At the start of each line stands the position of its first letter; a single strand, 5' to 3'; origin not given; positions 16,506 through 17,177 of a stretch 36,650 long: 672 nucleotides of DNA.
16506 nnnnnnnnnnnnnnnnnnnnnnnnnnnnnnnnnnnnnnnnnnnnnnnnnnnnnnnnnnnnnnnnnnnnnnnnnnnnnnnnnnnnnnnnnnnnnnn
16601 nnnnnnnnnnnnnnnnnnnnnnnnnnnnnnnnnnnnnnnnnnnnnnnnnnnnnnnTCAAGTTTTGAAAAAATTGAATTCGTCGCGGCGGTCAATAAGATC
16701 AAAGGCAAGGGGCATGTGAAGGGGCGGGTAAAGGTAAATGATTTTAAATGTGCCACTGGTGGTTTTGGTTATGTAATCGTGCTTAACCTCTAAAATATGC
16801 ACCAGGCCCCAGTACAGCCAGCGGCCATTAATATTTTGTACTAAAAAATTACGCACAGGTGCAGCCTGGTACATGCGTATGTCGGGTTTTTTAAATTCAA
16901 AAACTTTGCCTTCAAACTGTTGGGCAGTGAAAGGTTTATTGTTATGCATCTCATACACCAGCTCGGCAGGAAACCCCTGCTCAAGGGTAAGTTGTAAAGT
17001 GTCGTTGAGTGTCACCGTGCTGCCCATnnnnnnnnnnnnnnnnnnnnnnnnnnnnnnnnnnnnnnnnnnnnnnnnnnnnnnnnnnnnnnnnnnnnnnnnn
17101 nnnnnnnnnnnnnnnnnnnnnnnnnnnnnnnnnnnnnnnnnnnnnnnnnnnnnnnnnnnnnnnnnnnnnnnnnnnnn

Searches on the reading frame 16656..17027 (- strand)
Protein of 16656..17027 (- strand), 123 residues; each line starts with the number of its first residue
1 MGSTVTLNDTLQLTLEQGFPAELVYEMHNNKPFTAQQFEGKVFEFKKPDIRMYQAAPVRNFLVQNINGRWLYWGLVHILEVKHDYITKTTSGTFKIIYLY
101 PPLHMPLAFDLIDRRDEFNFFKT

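Call 4: search_protein_families(library=pfam, proteins=[window:16656-17027:-], max_evalue=1)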
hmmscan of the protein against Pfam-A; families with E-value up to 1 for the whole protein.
window:16656-17027:- (123 aa): 0 families

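Call 5: search_protein_families(library=ncbifam, proteins=[window:16656-17027:-], max_evalue=1)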
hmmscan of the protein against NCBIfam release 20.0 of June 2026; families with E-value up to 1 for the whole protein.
window:16656-17027:- (123 aa): 0 families

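Call 6: search_protein_families(library=padloc, proteins=[window:16656-17027:-], max_evalue=1)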
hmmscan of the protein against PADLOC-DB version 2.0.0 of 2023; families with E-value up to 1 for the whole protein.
window:16656-17027:- (123 aa): 0 families

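Call 10: search_protein_families(library=phrogs, proteins=[window:16656-17027:-], max_evalue=1)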
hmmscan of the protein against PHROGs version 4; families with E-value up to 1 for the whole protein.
window:16656-17027:- (123 aa): 0 families

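Call 11: search_solved_structures(query=window:16656-17027:-, max_evalue=10)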
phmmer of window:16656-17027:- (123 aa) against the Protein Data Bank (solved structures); distinct sequences matched with E-value up to 10: 0.

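Call 13: find_homologous_proteins(query=window:16656-17027:-, max_evalue=0.001)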
Query window:16656-17027:- (123 aa): 561 proteins with E <= 0.001 among 561 candidates; the best 120 are listed.
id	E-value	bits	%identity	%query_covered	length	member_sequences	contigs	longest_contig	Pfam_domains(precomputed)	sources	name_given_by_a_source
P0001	2.6e-61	223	100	79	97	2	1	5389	-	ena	-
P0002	5.3e-49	183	70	95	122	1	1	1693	-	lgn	-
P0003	1.6e-47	179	66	98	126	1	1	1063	-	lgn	-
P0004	7.8e-47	176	67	99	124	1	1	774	-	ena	-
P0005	9.1e-47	176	67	99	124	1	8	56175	-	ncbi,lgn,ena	-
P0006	1.0e-46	176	64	99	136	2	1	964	-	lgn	-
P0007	1.1e-46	176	65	100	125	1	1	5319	-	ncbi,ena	-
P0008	1.8e-46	175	63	99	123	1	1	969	-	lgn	-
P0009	2.0e-46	175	65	100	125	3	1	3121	-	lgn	-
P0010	3.1e-46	174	64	100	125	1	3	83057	-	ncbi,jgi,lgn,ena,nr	ncbi:hypothetical protein KY343_01760 [Candidatus Woesearchaeota archaeon]|nr:hypothetical protein [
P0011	3.2e-46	174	67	95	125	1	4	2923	-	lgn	-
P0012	3.3e-46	174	64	99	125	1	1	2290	-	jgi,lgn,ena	-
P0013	3.5e-46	174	65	100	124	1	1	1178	-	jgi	jgi:hypothetical protein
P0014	3.6e-46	174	67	98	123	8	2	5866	-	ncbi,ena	ncbi:MAG: hypothetical protein AAB759_03250 [Patescibacteria group bacterium]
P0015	3.6e-46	174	66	98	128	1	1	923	-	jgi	-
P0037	3.4e-45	171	65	98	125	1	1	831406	-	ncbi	-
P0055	9.7e-45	170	62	99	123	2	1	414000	-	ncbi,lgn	-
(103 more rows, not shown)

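Call 16: find_encoding_contigs(protein=P0037, flank=4000, max_places=2)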
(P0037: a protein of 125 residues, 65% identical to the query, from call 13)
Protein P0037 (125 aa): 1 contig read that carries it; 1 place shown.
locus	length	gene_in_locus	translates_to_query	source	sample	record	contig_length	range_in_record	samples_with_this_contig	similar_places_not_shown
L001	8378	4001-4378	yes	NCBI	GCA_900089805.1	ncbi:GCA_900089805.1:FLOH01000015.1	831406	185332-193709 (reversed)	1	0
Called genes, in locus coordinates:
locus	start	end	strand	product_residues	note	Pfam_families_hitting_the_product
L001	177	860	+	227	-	PF02142:MGS, PF01808:AICARFT_IMPCHas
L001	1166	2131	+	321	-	PF03773:ArsP_1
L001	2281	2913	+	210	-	PF03575:Peptidase_S51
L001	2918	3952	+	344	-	-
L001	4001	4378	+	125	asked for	-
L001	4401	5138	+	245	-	PF00106:adh_short, PF01370:Epimerase (faint), PF08659:KR, PF23441:SDR, PF13561:adh_short_C2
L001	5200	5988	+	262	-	-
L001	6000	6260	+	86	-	PF01541:GIY-YIG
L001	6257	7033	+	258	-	PF22435:MRM3-like_sub_bind, PF00588:SpoU_methylase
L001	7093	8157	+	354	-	PF00391:PEP-utilizers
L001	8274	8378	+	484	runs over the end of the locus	PF00005:ABC_tran, PF00931:NB-ARC (faint), PF02463:SMC_N (faint), PF03193:RsgA_GTPase (faint), PF13191:AAA_16 (faint), PF13555:AAA_29 (faint), PF13304:AAA_21 (faint), PF00005:ABC_tran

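Call 17: find_encoding_contigs(protein=P0055, flank=4000, max_places=2)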
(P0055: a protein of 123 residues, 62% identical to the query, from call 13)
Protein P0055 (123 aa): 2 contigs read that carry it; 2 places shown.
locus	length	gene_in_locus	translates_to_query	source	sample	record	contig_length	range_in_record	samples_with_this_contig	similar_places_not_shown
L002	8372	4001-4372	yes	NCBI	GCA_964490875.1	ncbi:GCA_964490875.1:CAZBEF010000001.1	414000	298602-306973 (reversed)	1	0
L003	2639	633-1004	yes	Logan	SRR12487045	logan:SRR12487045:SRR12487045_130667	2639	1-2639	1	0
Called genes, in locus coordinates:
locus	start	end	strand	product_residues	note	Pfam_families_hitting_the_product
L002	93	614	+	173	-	PF00300:His_Phos_1 (faint)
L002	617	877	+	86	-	-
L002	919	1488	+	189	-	-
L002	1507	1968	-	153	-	PF00293:NUDIX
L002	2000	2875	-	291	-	PF23441:SDR (weak), PF00106:adh_short, PF08659:KR, PF13561:adh_short_C2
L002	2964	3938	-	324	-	PF01966:HD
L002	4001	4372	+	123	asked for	-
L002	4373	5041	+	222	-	PF04029:2-ph_phosp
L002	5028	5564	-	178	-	-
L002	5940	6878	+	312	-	PF00005:ABC_tran, PF13304:AAA_21 (weak)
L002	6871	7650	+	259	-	PF01061:ABC2_membrane, PF12698:ABC2_membrane_3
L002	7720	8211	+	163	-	-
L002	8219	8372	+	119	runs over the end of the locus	PF01588:tRNA_bind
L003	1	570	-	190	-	?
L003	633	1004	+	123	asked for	-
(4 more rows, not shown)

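Call 18: find_encoding_contigs(protein=P0010, flank=4000, max_places=2)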
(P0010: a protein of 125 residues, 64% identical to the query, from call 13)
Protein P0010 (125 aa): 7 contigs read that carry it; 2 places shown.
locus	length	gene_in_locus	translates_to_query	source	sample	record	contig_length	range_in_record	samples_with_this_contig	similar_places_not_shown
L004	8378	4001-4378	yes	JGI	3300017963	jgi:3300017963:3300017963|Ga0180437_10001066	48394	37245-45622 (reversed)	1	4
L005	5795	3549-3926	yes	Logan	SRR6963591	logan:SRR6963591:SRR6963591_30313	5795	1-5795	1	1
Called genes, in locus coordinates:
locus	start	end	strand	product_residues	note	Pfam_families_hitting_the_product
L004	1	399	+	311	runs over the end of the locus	-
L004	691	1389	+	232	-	PF01209:Ubie_methyltran, PF02353:CMAS (weak), PF13489:Methyltransf_23, PF05148:Methyltransf_8, PF13847:Methyltransf_31, PF08241:Methyltransf_11, PF08242:Methyltransf_12, PF13649:Methyltransf_25, +1 more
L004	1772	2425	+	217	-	-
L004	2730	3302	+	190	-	-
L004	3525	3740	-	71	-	-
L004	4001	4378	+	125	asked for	-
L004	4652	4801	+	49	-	-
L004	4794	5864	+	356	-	-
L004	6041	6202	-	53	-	-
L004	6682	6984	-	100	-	PF01451:LMWPc (weak)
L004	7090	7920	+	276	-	PF13495:Phage_int_SAM_4, PF02899:Phage_int_SAM_1, PF00589:Phage_integrase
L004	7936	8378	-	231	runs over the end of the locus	PF04402:SIMPL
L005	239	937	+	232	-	PF01209:Ubie_methyltran, PF02353:CMAS (weak), PF13489:Methyltransf_23, PF05148:Methyltransf_8, PF13847:Methyltransf_31, PF08241:Methyltransf_11, PF08242:Methyltransf_12, PF13649:Methyltransf_25, +1 more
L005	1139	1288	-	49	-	-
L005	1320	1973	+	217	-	-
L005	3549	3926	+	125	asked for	-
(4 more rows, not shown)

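Call 21: find_related_loci(query=A1, collection=genome_contigs, flank=3000)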
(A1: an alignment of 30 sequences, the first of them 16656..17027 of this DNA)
Query A1 (123 aa) in genome_contigs; peptide patterns used: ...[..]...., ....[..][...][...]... (x = any residue, [..] = any of these).
376 stretches matched a pattern; 363 encode a relative of the query (tblastn E <= 1e-3); the best 80 are kept; 80 distinct loci.
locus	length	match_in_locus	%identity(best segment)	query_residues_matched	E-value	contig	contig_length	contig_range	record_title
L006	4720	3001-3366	64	1-122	4e-53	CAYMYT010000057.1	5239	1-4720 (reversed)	MAG TPA_asm: uncultured archaeon isolate SRP124282_co5_38 genome assembly, contig: NODE_3063_length_5239_cov_18.047840,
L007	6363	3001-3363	65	1-120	5e-52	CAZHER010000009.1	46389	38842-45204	MAG TPA_asm: uncultured Candidatus Saccharibacteria bacterium isolate binchicken_co326_173 genome assembly, contig: NODE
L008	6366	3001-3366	65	1-121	4e-51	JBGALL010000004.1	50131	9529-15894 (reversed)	MAG: Candidatus Woesebacteria bacterium isolate MAG_MBR_H10.109 MBRH10-109_opera_contig_2608, whole genome shotgun seque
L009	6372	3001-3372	64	1-123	5e-51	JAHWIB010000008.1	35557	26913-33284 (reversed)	MAG: Candidatus Woesearchaeota archaeon isolate Yap200.bin9.104 contig_2776, whole genome shotgun sequence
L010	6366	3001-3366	67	1-122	4e-51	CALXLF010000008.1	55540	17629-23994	MAG: uncultured Clostridia bacterium isolate BRZ_PP__bin59 genome assembly, contig: BRZ_PP__NODE_788_length_55540_cov_9.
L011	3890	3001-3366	67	1-121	3e-51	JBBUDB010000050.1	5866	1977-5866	MAG: Patescibacteria group bacterium isolate H51-bin005_1 H51_bin005_1_000000000050, whole genome shotgun sequence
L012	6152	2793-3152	68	1-118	9e-51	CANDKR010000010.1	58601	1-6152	MAG TPA_asm: uncultured Clostridia bacterium isolate ERR6760080_bin.76_metawrap_v1.3_MAG genome assembly, contig: ERZ128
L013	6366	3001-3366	65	1-122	1e-50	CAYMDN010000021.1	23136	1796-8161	MAG TPA_asm: uncultured Clostridium sp. isolate SRP199465_co1_30 genome assembly, contig: NODE_5716_length_23136_cov_14.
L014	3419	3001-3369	65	1-123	4e-50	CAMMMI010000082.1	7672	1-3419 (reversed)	MAG: uncultured Clostridium sp. isolate ERR4968580_bin.12_MetaWRAP_v1.1_MAG genome assembly, contig: NODE_3617_length_76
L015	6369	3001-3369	65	1-122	5e-50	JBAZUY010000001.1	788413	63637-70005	MAG: archaeon isolate SO_2017_GW1_24 NODE_43_length_788413_cov_2.329335_OW334_2017, whole genome shotgun sequence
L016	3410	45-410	65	1-121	6e-50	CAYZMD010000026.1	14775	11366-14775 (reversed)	MAG TPA_asm: uncultured Methanosarcinales archaeon isolate binchicken_co181_12 genome assembly, contig: NODE_7146_length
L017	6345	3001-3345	70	1-114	5e-50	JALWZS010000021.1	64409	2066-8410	MAG: bacterium isolate T2_metabat1_scaf2bin.141 T2_NODE_231_length_64409_cov_2.135046, whole genome shotgun sequence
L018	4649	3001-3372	61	1-123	1e-49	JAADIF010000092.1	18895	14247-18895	MAG: Candidatus Micrarchaeota archaeon isolate M_MetaBat.29 contig-127_4251, whole genome shotgun sequence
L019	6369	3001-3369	62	1-122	1e-49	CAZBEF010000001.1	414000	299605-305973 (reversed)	MAG TPA_asm: uncultured Gammaproteobacteria bacterium isolate SRP278252_co2_430 genome assembly, contig: NODE_10_length_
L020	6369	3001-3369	65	1-122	1e-49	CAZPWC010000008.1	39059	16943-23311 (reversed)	MAG TPA_asm: uncultured archaeon isolate SRP178699_co1_643 genome assembly, contig: NODE_979_length_39059_cov_7.227669,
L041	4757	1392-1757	60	1-121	4e-48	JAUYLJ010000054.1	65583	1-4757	MAG: bacterium isolate C24_metabat.bin.3 C24_k141_679936, whole genome shotgun sequence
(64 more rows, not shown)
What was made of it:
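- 16656..17027 (-): ORF C, 123 aa. Member of a large, unnamed, very conserved family found in Patescibacteria, DPANN archaea and some Firmicutes MAGs. It is an independent gene, not TA-linked. 363 species genomes (call 21).
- Calls 13, 21: hundreds of homologues, in 363 species genomes.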

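Call 29: predict_structure(alignment_id=A1)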
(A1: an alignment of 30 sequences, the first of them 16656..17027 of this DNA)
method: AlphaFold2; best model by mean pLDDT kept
length: 123 residues; sequences in the alignment: 30
mean_pLDDT: 92.3   pTM: 0.84
mean pLDDT of the five models: 92.3, 90.1, 88.1, 87.7, 86.1
residues with pLDDT >= 90: 101; 70-90: 15; 50-70: 5; < 50: 2
segments of 3 or more residues with pLDDT < 50: none
pLDDT, mean of each block of 10 residues (from residue 1): 65 97 97 97 95 89 96 97 93 98 95 92 81
secondary structure, 60 per line:
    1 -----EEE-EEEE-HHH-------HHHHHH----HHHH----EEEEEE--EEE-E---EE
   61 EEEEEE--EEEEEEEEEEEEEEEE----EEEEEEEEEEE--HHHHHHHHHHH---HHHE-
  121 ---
elements in order: E6-8 E10-13 H25-30 H35-38 E43-48 E51-53 E59-66 E69-84 E89-99 H102-112
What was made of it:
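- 16656..17027 (-): AF2 pLDDT 92.3 (call 29).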

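Call 31: search_protein_families(library=pfam, alignment_id=A2, max_evalue=0.001)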
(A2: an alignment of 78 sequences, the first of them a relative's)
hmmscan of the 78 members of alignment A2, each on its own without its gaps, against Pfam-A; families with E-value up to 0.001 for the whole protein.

A. member 1, L006:2656-2943:- (95 aa): 0 families

B. families by the number of members that match (of 78 scanned): 74 families (the first 25 are shown)
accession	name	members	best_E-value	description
PF00583.31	Acetyltransf_1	5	2.3e-23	Acetyltransferase (GNAT) family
PF00293.34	NUDIX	5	1.1e-21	NUDIX domain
PF13508.13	Acetyltransf_7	5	6.5e-18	Acetyltransferase (GNAT) domain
PF00702.32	Hydrolase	4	3.6e-20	haloacid dehalogenase-like hydrolase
PF13419.12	HAD_2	4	1.7e-16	Haloacid dehalogenase-like hydrolase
PF02016.21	Peptidase_S66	3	4.2e-39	LD-carboxypeptidase N-terminal domain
PF17676.7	Peptidase_S66C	3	6.2e-25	LD-carboxypeptidase C-terminal domain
PF03575.23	Peptidase_S51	3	3.7e-21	Peptidase family S51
PF13673.13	Acetyltransf_10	3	1.5e-13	Acetyltransferase (GNAT) domain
PF14815.12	NUDIX_4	3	1.1e-05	NUDIX domain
PF01541.30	GIY-YIG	2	3.1e-18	GIY-YIG catalytic domain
PF01966.28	HD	2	1.3e-15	HD domain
PF10544.15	T5orf172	2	4e-08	T5orf172 domain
PF07883.17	Cupin_2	2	2.9e-07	Cupin domain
PF13242.12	Hydrolase_like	2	1.9e-06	HAD-hyrolase-like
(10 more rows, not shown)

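Call 32: search_protein_families(library=pfam, alignment_id=A3, max_evalue=0.001)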
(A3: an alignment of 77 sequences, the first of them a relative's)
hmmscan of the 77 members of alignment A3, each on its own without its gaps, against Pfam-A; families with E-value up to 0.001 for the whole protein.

A. member 1, L006:4177-4362:+ (61 aa): 0 families

B. families by the number of members that match (of 77 scanned): 85 families (the first 25 are shown)
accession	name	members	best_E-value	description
PF07690.21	MFS_1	3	7.6e-50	Major Facilitator Superfamily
PF13419.12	HAD_2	2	8.7e-39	Haloacid dehalogenase-like hydrolase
PF00702.32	Hydrolase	2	2.9e-28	haloacid dehalogenase-like hydrolase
PF05430.17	Methyltransf_30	2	6.1e-27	S-adenosyl-L-methionine-dependent methyltransferase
PF00293.34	NUDIX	2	1.1e-16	NUDIX domain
PF03819.22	MazG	2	6.9e-08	MazG nucleotide pyrophosphohydrolase domain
PF01959.21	DHQS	1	1.3e-109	3-dehydroquinate synthase II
PF01902.24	Diphthami_syn_2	1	9.7e-68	Diphthamide synthase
PF02146.23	SIR2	1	2.7e-52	Sir2 family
PF00768.25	Peptidase_S11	1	4.4e-49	D-alanyl-D-alanine carboxypeptidase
PF00406.28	ADK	1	3e-48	Adenylate kinase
PF11074.14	DUF2779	1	3e-43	Domain of unknown function(DUF2779)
PF04029.19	2-ph_phosp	1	3.9e-43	2-phosphosulpholactate phosphatase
PF02381.23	MraZ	1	8.2e-40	MraZ protein, putative antitoxin-like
PF00005.33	ABC_tran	1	4.1e-34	ABC transporter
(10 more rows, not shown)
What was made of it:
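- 16656..17027 (-): Neighbours are variable (calls 16-18, 31, 32).
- A few C neighbours are integrase, resolvase or GIY-YIG genes (calls 18, 31, 32).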

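Call 33: fold_search(model_id=the predicted structure, library=pdb)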
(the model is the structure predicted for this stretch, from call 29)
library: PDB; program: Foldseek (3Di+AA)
matches with E <= 10: 384; with E <= 0.001: 0
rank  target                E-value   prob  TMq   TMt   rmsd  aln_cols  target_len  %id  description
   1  5vx6_A                8.5e-02  0.84  0.34  0.22   9.8        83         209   11  Structure of Bacillus subtilis Inhibitor of motility (MotI/DgrA) (released 2017-11-22)
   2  3q0f_X                9.0e-02  0.69  0.28  0.24   6.0        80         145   12  Crystal structure of SUVH5 SRA- methylated CHH DNA complex (released 2011-02-02)
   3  3q0f_A                1.1e-01  0.63  0.28  0.24   5.6        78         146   13  Crystal structure of SUVH5 SRA- methylated CHH DNA complex (released 2011-02-02)
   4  5vx6_B                1.2e-01  0.77  0.34  0.21   9.7        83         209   10  Structure of Bacillus subtilis Inhibitor of motility (MotI/DgrA) (released 2017-11-22)
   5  3q0b_X                1.3e-01  0.66  0.29  0.24   5.5        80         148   12  Crystal structure of SUVH5 SRA- fully methylated CG DNA complex in space group P42212 (released 2011-02-02)
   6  2x9a_A                1.5e-01  0.35  0.23  0.37   7.4        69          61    7  crystal structure of g3p from phage IF1 in complex with its coreceptor, the C-terminal domain of TolA (released 2010-12-01)
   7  3q0d_A                2.1e-01  0.60  0.30  0.26   5.3        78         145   12  Crystal structure of SUVH5 SRA- hemi methylated CG DNA complex (released 2011-02-23)
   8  3kyf                  2.2e-01  0.69  0.33  0.19   9.1        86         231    9  Crystal structure of P4397 complexed with c-di-GMP (released 2010-04-14)
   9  3q0d_X                2.3e-01  0.51  0.29  0.26   5.7        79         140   13  Crystal structure of SUVH5 SRA- hemi methylated CG DNA complex (released 2011-02-23)
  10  5kec_A                3.1e-01  0.69  0.31  0.18   4.5        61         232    8  Structure of K. pneumonia MrkH in its apo state. (released 2016-08-17)
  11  3ipf_B                4.2e-01  0.07  0.13  0.22  10.3        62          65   24  Crystal structure of the Q251Q8_DESHY protein from Desulfitobacterium hafniense. Northeast Structural Genomics Consort (released 2009-09-15)
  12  8v3w_H                4.5e-01  0.41  0.29  0.08   4.7        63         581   11  CryoEM Structure of Diffocin - precontracted - Baseplate - focused refinement on triplex region (released 2024-08-28)
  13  3fge                  4.8e-01  0.51  0.21  0.14   1.9        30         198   27  Crystal structure of putative flavin reductase with split barrel domain (YP_750721.1) from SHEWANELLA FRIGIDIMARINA NCIM (released 2008-12-30)
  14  2gjg                  5.4e-01  0.60  0.34  0.18   7.7        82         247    8  CRYSTAL STRUCTURE OF A PILZ-CONTAINING PROTEIN (PP4397) FROM PSEUDOMONAS PUTIDA KT2440 AT 2.25 A RESOLUTION (released 2006-04-25)
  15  5j3e_A                5.4e-01  0.33  0.31  0.23   6.8        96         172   12  Crystal Structure of Human THYN1 protein in complex with 5-methylcytosine containing DNA (released 2016-04-20)
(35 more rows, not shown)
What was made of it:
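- Closest known: PUA-like and PilZ-like small beta-barrel ligand-binding domains. Same: Small beta-rich domain of about 120 aa. These folds top the Foldseek PDB list (call 33).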

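Call 39: find_encoding_contigs(protein=P0001, flank=6000, max_places=4)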
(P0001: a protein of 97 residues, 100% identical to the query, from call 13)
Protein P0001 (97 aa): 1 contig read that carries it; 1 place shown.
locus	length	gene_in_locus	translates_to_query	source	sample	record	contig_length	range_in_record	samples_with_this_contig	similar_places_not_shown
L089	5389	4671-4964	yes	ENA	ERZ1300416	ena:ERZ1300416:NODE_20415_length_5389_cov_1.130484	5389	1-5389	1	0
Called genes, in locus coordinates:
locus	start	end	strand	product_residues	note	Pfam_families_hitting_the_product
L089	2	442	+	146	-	?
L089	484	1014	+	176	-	PF00082:Peptidase_S8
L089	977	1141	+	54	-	-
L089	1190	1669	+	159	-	PF00082:Peptidase_S8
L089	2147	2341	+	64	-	-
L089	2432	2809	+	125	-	PF07690:MFS_1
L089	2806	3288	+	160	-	PF07690:MFS_1, PF00083:Sugar_tr (weak)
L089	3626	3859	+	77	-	-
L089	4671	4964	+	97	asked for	-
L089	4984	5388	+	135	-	?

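Call 51: search_dna_similar(query=window:16656-17027:-, collection=phages, mode=protein, max_evalue=0.001)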
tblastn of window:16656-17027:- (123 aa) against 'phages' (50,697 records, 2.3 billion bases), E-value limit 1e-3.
No match.

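Call 52: search_dna_similar(query=window:16656-17027:-, collection=plasmids, mode=protein, max_evalue=0.001)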
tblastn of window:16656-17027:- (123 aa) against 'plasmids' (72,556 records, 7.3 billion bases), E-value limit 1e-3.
No match.

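Call 53: find_related_loci(query=A1, collection=viral_contigs, flank=3000)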
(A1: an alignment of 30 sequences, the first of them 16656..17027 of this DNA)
Query A1 (123 aa) in viral_contigs; peptide patterns used: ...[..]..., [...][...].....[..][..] (x = any residue, [..] = any of these).
47 stretches matched a pattern, but none encodes a relative of the query by tblastn (E <= 1e-3).
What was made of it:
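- ORF C is absent from phage, plasmid and IMG/VR collections (calls 51-53).
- Tried and rejected: No match (calls 51-53).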

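Call 55: search_solved_structures(query=A1, max_evalue=10)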
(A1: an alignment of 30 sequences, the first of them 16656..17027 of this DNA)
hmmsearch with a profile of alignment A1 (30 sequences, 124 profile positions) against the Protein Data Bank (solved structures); distinct sequences matched with E-value up to 10: 1.
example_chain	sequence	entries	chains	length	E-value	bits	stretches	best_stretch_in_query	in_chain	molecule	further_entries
7uve_A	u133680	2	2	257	1.1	12.4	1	73-109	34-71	Histone-lysine N-methyltransferase eggless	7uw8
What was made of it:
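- Closest known: PUA-like and PilZ-like small beta-barrel ligand-binding domains. Different: There is no sequence or profile hit to any PDB chain (calls 11, 55) or any Pfam/NCBIfam model (calls 4, 5).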
